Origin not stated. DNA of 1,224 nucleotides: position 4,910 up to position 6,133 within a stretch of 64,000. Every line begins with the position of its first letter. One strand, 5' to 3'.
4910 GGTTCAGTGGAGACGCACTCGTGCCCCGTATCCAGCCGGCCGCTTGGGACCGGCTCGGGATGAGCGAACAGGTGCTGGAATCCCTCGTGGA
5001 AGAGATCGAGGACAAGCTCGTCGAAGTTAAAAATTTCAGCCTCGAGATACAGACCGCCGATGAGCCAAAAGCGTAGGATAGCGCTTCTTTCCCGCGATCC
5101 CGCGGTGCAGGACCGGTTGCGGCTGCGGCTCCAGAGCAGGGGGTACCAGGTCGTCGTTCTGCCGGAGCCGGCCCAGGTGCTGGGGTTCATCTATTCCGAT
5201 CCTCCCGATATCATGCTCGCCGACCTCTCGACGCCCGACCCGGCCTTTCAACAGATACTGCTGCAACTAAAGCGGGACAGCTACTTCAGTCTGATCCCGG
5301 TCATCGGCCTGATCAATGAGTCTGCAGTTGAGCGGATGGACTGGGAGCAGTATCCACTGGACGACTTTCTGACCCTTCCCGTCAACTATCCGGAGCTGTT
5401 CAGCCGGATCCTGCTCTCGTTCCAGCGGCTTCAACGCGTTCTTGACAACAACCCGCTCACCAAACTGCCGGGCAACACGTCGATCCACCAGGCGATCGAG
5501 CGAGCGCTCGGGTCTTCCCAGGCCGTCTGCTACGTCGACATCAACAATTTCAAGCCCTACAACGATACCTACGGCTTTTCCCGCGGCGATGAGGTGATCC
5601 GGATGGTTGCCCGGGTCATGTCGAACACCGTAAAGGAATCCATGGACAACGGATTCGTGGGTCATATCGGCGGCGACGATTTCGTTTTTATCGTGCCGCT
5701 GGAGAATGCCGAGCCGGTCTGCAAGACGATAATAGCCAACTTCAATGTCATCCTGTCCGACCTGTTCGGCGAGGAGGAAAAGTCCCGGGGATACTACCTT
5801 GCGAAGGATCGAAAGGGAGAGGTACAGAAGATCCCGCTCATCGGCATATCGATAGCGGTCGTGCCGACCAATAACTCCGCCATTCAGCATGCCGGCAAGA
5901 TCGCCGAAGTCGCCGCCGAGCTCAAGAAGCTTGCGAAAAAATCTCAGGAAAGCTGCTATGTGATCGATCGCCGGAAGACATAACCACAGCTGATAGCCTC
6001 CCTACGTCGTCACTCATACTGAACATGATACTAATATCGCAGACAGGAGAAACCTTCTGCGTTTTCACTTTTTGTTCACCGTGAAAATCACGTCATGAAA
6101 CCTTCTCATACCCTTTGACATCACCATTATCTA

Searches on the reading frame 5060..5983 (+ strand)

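Call 60: search_protein_families(library=pfam, proteins=[window:5060-5983:+], max_evalue=0.00001)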
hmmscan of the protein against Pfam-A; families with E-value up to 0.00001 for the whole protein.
window:5060-5983:+ (307 aa): 1 family
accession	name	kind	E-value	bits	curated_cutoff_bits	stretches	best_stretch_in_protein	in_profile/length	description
PF00990.26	GGDEF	-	6e-15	55.8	23.8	1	133-218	6-94/161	Diguanylate cyclase, GGDEF domain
